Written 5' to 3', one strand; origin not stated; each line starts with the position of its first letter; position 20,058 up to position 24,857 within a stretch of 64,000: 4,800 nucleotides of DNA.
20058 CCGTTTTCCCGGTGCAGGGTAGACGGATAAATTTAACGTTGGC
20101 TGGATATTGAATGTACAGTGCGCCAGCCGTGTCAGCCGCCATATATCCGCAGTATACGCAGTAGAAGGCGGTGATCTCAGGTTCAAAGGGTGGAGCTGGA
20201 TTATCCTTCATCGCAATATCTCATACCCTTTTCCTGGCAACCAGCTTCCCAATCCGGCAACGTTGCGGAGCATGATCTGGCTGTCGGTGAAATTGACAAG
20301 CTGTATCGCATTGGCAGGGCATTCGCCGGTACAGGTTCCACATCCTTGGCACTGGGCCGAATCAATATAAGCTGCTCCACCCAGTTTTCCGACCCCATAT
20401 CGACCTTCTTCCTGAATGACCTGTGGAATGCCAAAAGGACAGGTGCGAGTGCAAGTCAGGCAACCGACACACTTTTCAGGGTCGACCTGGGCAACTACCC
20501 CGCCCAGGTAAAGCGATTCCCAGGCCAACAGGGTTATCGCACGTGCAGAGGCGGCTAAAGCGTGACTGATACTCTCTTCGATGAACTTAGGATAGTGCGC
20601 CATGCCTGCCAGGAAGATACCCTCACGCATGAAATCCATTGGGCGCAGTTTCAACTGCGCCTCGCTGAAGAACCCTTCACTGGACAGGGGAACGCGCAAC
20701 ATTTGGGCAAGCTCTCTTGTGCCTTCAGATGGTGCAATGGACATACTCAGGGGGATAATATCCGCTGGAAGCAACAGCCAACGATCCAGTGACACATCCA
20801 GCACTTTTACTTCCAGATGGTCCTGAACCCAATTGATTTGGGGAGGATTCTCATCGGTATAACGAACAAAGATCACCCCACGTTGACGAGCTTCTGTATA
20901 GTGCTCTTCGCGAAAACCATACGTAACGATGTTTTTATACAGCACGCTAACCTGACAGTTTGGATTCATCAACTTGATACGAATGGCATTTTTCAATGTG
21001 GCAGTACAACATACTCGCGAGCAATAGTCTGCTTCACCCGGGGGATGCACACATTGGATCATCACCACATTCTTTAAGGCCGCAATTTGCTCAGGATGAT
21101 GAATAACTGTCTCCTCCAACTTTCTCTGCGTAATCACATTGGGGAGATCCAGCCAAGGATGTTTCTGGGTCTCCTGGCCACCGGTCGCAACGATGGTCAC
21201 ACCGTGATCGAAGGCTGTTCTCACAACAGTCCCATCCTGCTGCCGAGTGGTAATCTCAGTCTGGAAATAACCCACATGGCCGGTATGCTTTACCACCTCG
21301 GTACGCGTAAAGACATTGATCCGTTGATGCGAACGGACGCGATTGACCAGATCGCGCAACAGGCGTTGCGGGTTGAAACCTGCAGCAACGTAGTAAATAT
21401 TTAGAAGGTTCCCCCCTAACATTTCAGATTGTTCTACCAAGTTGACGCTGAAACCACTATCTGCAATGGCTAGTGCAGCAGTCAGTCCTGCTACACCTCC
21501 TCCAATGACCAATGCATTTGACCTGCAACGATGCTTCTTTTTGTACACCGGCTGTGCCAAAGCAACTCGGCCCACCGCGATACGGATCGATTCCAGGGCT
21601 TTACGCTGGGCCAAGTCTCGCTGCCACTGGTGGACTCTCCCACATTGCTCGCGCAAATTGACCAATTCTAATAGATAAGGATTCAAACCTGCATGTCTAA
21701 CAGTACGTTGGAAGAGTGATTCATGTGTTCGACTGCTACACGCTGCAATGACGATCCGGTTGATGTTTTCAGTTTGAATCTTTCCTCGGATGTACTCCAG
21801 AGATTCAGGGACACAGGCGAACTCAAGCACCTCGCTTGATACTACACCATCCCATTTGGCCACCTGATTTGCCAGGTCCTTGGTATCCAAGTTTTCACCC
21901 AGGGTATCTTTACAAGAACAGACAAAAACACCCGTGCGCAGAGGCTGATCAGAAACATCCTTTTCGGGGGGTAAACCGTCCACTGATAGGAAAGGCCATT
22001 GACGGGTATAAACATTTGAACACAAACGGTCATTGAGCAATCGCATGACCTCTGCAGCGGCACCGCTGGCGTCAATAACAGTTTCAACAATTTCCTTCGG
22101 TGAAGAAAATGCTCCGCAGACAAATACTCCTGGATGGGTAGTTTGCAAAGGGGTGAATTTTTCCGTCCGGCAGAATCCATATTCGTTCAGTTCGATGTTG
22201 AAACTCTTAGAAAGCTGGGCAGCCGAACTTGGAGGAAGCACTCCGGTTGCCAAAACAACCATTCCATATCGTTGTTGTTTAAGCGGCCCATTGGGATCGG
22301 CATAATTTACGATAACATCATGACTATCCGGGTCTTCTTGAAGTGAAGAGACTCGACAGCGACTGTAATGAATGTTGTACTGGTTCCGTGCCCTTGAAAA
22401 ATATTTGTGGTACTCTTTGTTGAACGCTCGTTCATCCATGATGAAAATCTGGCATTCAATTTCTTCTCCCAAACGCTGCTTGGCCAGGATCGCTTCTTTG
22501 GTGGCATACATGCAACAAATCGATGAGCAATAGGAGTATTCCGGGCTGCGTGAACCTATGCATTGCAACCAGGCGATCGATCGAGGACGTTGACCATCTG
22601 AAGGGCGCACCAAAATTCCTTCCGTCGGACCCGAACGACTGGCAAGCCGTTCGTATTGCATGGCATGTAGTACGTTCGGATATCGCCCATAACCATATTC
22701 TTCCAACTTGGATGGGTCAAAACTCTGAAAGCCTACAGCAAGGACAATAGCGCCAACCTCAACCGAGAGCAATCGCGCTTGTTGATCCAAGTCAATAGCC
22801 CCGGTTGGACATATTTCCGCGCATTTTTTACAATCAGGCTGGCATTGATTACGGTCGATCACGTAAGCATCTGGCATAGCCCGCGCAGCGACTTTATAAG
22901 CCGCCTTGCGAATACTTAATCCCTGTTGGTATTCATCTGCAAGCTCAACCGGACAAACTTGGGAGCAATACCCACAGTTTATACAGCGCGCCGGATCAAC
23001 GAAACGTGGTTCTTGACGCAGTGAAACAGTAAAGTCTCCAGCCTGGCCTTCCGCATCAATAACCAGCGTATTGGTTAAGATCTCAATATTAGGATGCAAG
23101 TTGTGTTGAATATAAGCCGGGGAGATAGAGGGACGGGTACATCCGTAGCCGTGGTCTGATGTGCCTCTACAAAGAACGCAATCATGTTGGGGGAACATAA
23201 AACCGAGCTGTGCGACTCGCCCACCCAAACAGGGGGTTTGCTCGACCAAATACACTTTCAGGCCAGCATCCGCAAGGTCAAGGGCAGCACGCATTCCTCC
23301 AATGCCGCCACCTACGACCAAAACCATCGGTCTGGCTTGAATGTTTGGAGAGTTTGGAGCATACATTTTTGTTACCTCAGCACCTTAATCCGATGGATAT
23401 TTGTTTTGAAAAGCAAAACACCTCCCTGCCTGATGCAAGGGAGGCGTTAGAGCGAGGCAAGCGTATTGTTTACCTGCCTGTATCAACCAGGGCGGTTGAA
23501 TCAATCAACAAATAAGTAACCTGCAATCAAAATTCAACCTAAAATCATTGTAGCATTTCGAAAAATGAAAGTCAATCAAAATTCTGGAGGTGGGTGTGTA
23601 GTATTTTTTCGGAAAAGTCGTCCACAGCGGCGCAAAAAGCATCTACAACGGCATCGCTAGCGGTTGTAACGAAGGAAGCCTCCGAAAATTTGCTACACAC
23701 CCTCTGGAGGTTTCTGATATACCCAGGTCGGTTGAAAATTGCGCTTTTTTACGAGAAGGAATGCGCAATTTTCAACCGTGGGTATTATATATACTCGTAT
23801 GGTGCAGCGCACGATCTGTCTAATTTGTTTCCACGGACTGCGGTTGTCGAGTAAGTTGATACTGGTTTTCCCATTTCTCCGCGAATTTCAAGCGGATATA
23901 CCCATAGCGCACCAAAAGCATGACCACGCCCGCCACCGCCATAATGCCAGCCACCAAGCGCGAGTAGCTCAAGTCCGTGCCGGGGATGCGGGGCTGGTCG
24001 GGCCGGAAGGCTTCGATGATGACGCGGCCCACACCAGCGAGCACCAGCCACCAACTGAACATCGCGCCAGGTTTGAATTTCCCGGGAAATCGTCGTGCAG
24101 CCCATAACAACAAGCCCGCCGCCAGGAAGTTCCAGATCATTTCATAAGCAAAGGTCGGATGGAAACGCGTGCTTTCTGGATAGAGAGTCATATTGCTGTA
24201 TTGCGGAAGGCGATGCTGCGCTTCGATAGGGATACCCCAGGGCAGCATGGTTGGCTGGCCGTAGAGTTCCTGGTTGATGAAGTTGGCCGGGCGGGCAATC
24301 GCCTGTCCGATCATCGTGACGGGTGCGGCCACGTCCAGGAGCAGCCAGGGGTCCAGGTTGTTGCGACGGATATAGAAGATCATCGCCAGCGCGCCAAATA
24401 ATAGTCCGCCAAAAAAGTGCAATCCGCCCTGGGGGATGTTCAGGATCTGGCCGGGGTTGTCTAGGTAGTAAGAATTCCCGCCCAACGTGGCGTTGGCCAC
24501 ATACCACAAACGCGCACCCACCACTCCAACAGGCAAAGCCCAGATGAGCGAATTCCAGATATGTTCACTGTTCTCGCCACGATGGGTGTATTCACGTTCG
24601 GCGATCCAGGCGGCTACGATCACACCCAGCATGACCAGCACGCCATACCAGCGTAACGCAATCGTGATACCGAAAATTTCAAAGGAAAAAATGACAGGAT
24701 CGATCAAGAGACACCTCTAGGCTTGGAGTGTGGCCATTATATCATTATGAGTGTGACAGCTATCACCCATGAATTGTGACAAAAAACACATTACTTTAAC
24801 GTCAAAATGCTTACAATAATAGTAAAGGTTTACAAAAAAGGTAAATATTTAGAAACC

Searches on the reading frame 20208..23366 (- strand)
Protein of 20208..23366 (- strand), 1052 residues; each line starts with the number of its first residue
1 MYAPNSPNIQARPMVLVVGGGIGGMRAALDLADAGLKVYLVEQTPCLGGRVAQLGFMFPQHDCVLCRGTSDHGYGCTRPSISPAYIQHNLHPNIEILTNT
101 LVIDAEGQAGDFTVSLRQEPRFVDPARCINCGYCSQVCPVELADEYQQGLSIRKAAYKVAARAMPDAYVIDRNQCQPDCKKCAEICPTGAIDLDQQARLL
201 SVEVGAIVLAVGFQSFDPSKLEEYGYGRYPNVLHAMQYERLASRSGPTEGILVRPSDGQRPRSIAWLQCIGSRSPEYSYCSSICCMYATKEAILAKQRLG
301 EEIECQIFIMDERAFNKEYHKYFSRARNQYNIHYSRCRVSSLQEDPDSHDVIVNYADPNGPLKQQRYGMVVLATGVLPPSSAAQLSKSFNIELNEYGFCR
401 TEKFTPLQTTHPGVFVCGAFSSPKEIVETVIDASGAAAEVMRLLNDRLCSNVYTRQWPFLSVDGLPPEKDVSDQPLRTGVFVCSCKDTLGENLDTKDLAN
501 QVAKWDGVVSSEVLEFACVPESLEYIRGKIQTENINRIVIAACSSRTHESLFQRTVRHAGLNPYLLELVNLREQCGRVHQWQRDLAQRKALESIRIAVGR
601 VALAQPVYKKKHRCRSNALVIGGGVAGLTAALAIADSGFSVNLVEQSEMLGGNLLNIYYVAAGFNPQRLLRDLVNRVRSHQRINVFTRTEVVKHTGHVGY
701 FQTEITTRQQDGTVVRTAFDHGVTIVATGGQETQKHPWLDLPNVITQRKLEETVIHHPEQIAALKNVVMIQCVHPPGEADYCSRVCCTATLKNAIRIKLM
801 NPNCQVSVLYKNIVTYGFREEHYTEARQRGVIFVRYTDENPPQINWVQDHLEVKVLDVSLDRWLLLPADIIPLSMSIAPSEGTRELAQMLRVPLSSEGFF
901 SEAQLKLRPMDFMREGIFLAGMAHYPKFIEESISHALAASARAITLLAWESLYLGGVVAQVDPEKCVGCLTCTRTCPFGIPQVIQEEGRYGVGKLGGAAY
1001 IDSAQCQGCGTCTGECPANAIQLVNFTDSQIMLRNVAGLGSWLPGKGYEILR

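Call 79: search_protein_families(library=pfam, proteins=[window:20208-23366:-], max_evalue=0.00001)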
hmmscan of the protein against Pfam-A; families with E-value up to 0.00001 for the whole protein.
window:20208-23366:- (1052 aa): 20 families
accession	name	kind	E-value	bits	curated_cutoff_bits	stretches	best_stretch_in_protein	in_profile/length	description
PF07992.20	Pyr_redox_2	-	1.6e-22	80.7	26.1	1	618-744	3-119/291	Pyridine nucleotide-disulphide oxidoreductase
PF00037.32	Fer4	-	6.9e-21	73.6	21.1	0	123-141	3-21/24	4Fe-4S binding domain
PF12831.13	FAD_oxidored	-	6.6e-18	65.6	27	2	15-52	2-39/416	FAD dependent oxidoreductase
PF12837.12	Fer4_6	-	2e-16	59.4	25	1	958-980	1-23/24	4Fe-4S binding domain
PF12797.12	Fer4_2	-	3.1e-14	52.3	24.5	0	121-140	3-22/22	4Fe-4S binding domain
PF13450.12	NAD_binding_8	-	6.1e-13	49.3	21.9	1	620-654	1-35/68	NAD(P)-binding Rossmann-like domain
PF00890.30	FAD_binding_2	-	6.6e-13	49.1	20.4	2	15-49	2-36/414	FAD binding domain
PF01266.30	DAO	-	1.4e-12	48.3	27.9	0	619-651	3-35/353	FAD dependent oxidoreductase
PF12838.12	Fer4_7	-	2.4e-12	47.6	27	2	965-1020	1-52/52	4Fe-4S dicluster domain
PF13187.11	Fer4_9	-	2.8e-11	43.7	27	2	965-1021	1-52/52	4Fe-4S dicluster domain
PF01134.28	GIDA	-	3.5e-09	36.6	22.1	0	619-647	3-31/391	Glucose inhibited division protein A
PF13237.11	Fer4_10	-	7.4e-09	35.9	25.5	1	961-1017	4-53/53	4Fe-4S dicluster domain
PF01593.30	Amino_oxidase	-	1.1e-08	35.3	19.8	0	22-52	1-31/443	Flavin containing amine oxidoreductase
PF14697.11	Fer4_21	-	1.8e-08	34.8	35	1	959-1023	1-59/59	4Fe-4S dicluster domain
PF01946.23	Thi4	-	5.2e-08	32.9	26.2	0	15-59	20-65/235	Thi4 family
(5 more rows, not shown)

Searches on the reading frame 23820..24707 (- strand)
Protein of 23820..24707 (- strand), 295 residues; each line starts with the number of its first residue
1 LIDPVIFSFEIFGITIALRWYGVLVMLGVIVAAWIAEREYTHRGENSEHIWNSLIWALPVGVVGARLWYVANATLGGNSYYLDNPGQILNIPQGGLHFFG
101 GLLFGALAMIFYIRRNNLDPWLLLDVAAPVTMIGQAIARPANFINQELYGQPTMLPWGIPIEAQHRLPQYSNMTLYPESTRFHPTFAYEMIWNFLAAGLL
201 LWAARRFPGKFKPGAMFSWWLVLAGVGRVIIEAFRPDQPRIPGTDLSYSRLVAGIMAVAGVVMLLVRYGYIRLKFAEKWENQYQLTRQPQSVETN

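Call 79: search_protein_families(library=pfam, proteins=[window:23820-24707:-], max_evalue=0.00001)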
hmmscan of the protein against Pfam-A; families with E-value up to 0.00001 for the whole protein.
window:23820-24707:- (295 aa): 1 family
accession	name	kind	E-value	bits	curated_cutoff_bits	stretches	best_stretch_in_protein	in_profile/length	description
PF01790.23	LGT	-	2.6e-64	217.3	24.9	1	12-265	4-239/240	Prolipoprotein diacylglyceryl transferase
